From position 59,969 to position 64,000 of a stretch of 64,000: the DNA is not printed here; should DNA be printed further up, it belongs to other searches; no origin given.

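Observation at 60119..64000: Uninterrupted ORF of more than 1294 codons, missing from the ORF track, encoding a secreted trypsin-like protease fused to redox and heme-binding modules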

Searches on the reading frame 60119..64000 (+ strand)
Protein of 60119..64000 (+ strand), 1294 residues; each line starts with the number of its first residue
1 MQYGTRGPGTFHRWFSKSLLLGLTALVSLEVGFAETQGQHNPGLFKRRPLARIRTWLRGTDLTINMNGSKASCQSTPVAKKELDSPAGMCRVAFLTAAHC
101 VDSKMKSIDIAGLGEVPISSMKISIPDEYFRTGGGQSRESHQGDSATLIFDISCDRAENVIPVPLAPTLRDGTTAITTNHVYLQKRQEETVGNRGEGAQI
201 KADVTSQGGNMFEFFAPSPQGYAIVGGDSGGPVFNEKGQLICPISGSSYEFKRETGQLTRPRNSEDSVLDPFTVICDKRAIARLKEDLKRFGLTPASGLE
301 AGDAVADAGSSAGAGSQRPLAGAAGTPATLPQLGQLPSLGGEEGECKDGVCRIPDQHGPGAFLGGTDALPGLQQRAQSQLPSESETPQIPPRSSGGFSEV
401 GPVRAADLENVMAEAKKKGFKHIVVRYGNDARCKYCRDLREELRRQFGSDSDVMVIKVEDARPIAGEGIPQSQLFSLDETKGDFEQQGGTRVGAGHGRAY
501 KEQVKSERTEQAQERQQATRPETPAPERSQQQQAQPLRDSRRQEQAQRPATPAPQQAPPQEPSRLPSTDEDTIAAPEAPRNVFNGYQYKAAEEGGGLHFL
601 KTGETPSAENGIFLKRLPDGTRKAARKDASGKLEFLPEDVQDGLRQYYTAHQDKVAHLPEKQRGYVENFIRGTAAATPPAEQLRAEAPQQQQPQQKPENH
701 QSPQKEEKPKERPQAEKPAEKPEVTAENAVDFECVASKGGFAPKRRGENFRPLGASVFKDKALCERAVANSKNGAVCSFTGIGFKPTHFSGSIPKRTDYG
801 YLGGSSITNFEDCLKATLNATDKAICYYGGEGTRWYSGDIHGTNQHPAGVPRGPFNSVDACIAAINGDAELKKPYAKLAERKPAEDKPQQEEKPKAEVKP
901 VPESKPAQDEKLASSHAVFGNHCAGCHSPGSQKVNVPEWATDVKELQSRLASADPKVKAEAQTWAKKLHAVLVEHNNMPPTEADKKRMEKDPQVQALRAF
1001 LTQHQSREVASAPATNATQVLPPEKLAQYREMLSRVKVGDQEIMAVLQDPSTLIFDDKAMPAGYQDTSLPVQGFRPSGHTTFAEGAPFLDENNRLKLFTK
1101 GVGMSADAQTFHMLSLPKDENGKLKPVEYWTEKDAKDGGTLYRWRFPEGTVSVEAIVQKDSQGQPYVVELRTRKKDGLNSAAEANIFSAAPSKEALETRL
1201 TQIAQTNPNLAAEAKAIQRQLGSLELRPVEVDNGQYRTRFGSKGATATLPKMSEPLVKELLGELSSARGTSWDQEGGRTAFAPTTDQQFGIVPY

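Call 5: search_protein_families(library=pfam, proteins=[window:60119-64000:+], max_evalue=1)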
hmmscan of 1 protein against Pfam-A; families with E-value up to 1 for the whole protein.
window:60119-64000:+ (1294 aa): 4 families
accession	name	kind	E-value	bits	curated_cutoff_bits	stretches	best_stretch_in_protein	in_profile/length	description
PF00089.32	Trypsin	-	3e-06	27.7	20.6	1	94-247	37-198/220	Trypsin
PF13365.12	Trypsin_2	-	0.00059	21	27.6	1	94-241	12-142/144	Trypsin-like peptidase domain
PF00034.26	Cytochrom_C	-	0.00063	21.4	21.3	1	917-1003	6-88/90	Cytochrome c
PF13442.11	Cytochrome_CBB3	-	0.037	14.8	27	1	913-983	4-53/68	Cytochrome C oxidase, cbb3-type, subunit III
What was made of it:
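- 60251..61003 (+): Divergent S1 (chymotrypsin-fold) serine protease domain, aa 45-295. His99 is at 60413-60415, Asp144 at 60548-60550 and Ser229 at 60803-60805. It is preceded by the conserved basic motif RRPLARI (aa 47-53). Pfam PF00089 scores 27.7 bits against a 20.6 cut-off, over aa 94-247 (call 5).
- Closest known: HtrA/DegP. Different: Trypsin_2 scores below its cut-off (21 vs 27.6 bits, call 5).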

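Call 6: search_protein_families(library=ncbifam, proteins=[window:60119-64000:+], max_evalue=1)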
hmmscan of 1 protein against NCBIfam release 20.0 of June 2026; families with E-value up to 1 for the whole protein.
window:60119-64000:+ (1294 aa): 2 families
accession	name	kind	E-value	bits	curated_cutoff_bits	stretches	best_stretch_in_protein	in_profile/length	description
NF033517.1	transpos_IS66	equivalog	0.0036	16.4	180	1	948-1019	239-308/387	IS66 family transposase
NF045930.1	Cytc6PetJCyano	equivalog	0.037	14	135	1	904-935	20-51/110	cytochrome c6 PetJ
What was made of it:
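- Tried and rejected: NCBIfam on the whole protein gave only noise (call 6).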

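Call 7: find_homologous_proteins(query=window:60119-64000:+)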
Query window:60119-64000:+ (1294 aa): 11 proteins with E <= 0.001 among 8000 candidates.
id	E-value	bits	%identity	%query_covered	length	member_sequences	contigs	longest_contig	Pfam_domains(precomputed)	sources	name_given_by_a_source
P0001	0.0e+0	2934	99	100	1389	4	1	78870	PF00089.33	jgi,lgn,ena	-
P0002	0.0e+0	2568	88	100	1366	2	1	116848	PF00089.33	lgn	-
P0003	0.0e+0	1509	55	99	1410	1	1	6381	PF00089.33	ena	-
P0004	3.0e-283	961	43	55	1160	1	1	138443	-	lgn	-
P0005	3.4e-199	683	48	54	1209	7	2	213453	PF00089.33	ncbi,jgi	jgi:hypothetical protein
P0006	1.6e-185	638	49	53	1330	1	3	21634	PF00089.33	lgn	-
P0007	4.0e-176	606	48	52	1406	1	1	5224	-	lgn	-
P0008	4.1e-166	573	47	51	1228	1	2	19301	PF00089.33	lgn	-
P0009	4.1e-142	494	39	29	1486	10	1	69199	-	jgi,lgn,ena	jgi:hypothetical protein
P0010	6.2e-16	76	31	16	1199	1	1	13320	-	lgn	-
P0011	3.2e-15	73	31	22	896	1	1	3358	-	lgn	-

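Call 11: find_encoding_contigs(protein=P0001, flank=10000, max_places=3)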
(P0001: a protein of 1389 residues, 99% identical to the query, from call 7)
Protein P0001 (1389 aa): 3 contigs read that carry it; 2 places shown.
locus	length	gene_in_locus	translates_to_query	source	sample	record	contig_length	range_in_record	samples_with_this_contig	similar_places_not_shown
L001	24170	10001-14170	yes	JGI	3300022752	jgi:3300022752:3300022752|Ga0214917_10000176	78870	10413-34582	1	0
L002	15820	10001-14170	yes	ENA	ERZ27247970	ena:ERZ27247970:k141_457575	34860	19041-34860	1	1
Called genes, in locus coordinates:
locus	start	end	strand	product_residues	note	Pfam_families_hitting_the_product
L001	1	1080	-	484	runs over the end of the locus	PF22694:CtpB_N-like, PF13180:PDZ_2 (weak), PF03572:Peptidase_S41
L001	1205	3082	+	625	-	PF07811:TadE (weak), PF13400:Tad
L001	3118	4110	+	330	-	PF00814:TsaD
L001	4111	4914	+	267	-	PF00398:RrnaAD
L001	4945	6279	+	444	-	-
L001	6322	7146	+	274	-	PF02548:Pantoate_transf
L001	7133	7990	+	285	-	PF02569:Pantoate_ligase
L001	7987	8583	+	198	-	PF04367:DUF502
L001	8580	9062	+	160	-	PF01668:SmpB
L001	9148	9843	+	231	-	-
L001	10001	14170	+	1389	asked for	PF00089:Trypsin (weak)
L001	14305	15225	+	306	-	-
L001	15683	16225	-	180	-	PF00589:Phage_integrase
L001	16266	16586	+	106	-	-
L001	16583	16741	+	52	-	-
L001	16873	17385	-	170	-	PF01641:SelR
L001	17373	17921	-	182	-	PF02627:CMD (weak)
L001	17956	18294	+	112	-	PF02627:CMD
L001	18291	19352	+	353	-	PF04055:Radical_SAM, PF12345:DUF3641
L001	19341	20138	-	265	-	PF04784:DUF547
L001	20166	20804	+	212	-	-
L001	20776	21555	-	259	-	PF04784:DUF547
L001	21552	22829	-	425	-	PF00535:Glycos_transf_2 (faint), PF09837:DUF2064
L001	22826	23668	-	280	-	PF01048:PNP_UDP_1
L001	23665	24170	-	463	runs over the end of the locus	PF04055:Radical_SAM, PF13353:Fer4_12 (weak)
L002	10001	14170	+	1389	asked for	PF00089:Trypsin (weak)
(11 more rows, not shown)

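Call 12: find_encoding_contigs(protein=P0005, flank=10000, max_places=3)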
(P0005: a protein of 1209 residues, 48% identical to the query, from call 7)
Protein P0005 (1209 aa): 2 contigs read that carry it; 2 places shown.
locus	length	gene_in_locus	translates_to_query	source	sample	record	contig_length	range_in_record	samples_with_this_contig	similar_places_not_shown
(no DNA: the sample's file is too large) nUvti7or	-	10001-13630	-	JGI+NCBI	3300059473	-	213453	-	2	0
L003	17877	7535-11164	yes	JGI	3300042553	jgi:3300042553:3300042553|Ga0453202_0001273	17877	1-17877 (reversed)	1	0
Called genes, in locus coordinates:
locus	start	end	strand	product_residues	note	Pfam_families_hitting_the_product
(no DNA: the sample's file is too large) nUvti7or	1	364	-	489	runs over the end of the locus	PF22694:CtpB_N-like, PF13180:PDZ_2 (weak), PF17820:PDZ_6, PF03572:Peptidase_S41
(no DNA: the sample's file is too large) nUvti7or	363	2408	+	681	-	PF07811:TadE (weak), PF13400:Tad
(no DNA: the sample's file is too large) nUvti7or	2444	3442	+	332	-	PF00814:TsaD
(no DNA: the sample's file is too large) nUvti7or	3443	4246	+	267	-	PF00398:RrnaAD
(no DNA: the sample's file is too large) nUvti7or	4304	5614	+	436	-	-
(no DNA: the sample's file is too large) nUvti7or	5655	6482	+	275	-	PF02548:Pantoate_transf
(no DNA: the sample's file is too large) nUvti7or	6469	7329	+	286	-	PF02569:Pantoate_ligase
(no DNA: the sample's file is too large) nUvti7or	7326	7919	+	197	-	PF04367:DUF502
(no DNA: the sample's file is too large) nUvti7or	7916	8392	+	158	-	PF01668:SmpB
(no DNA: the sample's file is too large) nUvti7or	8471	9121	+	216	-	-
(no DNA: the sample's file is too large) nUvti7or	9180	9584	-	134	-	PF01797:Y1_Tnp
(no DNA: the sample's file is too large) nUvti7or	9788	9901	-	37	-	-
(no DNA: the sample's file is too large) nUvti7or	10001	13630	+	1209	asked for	PF00089:Trypsin (faint)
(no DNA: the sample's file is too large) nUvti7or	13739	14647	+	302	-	-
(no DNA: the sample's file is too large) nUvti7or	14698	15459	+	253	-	PF10973:DUF2799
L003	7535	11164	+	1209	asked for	PF00089:Trypsin (faint)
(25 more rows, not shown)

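Call 14: search_protein_families(library=pfam, alignment_id=A1, max_evalue=0.1)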
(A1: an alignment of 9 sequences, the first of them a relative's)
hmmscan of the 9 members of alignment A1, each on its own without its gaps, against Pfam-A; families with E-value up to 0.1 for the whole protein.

A. member 1, P0001 (1389 aa): 4 families
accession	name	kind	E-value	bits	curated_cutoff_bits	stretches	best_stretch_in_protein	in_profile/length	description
PF00089.32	Trypsin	-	3.5e-06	27.4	20.6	1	94-247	37-198/220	Trypsin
PF13365.12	Trypsin_2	-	0.00066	20.9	27.6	1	94-241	12-142/144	Trypsin-like peptidase domain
PF00034.26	Cytochrom_C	-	0.00069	21.3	21.3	1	917-1003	6-88/90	Cytochrome c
PF13442.11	Cytochrome_CBB3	-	0.0012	19.5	27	1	913-983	4-53/68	Cytochrome C oxidase, cbb3-type, subunit III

B. families by the number of members that match (of 9 scanned): 11 families
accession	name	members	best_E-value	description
PF00089.32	Trypsin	9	1.3e-07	Trypsin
PF13365.12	Trypsin_2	8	0.00027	Trypsin-like peptidase domain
PF13442.11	Cytochrome_CBB3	7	5.6e-05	Cytochrome C oxidase, cbb3-type, subunit III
PF00034.26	Cytochrom_C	4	0.00031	Cytochrome c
PF14522.11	Cytochrome_C7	2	0.044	Cytochrome c7 and related cytochrome c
PF03150.19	CCP_MauG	1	0.0091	Di-haem cytochrome c peroxidase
PF16694.10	Cytochrome_P460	1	0.022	Cytochrome P460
PF02167.20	Cytochrom_C1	1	0.06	Cytochrome C1 family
PF09699.15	Paired_CXXCH_1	1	0.066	Doubled CXXCH motif (Paired_CXXCH_1)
PF11065.13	DUF2866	1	0.066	Protein of unknown function (DUF2866)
PF22113.1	Mtrc-MtrF_II-IV_dom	1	0.088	Outer membrane cytochrome MtrC/MtrF-like, domains II/IV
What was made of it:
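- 60251..61003 (+): Nine of nine relatives hit it (call 14).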

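Call 15: find_related_loci(query=A1, collection=genome_contigs, flank=6000)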
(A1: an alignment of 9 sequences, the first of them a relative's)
Query A1 (1389 aa) in genome_contigs; peptide patterns used: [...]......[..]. (x = any residue, [..] = any of these).
600 stretches matched a pattern, but none encodes a relative of the query by tblastn (E <= 1e-3).
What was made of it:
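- Tried and rejected: The first genome_contigs scan used the generic pattern GDSGGP[IV]F and confirmed nothing (call 15).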

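Call 18: find_homologous_proteins(query=L001:12713-14167:+, max_evalue=0.001)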
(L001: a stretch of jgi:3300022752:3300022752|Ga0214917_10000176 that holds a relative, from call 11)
Query L001:12713-14167:+ (485 aa): 1 proteins with E <= 0.001 among 8000 candidates.
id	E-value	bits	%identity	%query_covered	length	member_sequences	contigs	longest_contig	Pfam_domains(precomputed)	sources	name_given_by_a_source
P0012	1.8e-100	355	42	96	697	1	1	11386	PF13442.12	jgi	jgi:hypothetical protein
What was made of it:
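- Tried and rejected: A word-indexed homology search with the C-terminal 485 aa returned only one protein (call 18).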

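Call 27: search_protein_families(library=pfam, proteins=[L001:14305-15222:+], max_evalue=1)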
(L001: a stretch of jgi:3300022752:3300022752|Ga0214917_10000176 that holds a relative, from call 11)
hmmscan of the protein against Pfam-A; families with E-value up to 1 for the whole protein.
L001:14305-15222:+ (306 aa): 1 family
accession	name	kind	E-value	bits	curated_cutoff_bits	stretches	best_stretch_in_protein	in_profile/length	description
PF07533.21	BRK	-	0.02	15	23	0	275-293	17-35/44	BRK domain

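Call 35: list_cluster_members(proteins=[P0001, P0005, P0009, P0012])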
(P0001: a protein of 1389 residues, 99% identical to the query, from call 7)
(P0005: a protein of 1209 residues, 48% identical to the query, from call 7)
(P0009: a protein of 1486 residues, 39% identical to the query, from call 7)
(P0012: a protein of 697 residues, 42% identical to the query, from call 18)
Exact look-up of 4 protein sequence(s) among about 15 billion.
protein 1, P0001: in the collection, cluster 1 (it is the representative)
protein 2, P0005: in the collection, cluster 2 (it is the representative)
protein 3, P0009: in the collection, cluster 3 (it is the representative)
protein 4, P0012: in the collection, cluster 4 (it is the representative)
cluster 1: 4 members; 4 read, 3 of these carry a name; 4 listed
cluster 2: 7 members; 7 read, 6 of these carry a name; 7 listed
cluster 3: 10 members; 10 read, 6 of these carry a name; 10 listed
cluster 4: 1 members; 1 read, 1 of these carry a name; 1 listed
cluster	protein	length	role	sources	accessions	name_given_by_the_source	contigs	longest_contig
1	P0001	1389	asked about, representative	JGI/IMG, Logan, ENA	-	-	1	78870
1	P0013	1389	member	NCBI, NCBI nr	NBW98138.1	hypothetical protein EBR03_01060 [bacterium] | hypothetical protein [bacterium]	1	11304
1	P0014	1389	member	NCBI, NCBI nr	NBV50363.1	hypothetical protein EBR78_03965 [bacterium] | hypothetical protein [bacterium]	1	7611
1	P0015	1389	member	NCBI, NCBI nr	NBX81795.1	hypothetical protein EBQ90_01715 [bacterium] | hypothetical protein [bacterium]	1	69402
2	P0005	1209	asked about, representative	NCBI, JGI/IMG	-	hypothetical protein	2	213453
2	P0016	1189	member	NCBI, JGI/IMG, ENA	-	hypothetical protein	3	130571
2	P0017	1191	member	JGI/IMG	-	hypothetical protein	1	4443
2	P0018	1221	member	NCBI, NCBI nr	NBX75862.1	MAG: hypothetical protein EBQ92_04865 [Proteobacteria bacterium] | hypothetical protein [Pseudomonadota bacterium]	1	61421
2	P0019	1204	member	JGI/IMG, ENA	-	hypothetical protein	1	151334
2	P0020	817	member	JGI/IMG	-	cytochrome c553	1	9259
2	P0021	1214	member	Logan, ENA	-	-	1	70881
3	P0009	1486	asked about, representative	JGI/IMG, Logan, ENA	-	hypothetical protein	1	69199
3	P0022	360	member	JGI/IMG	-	hypothetical protein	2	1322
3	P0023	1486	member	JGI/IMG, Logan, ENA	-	hypothetical protein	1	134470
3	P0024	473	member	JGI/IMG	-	hypothetical protein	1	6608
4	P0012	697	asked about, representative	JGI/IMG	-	hypothetical protein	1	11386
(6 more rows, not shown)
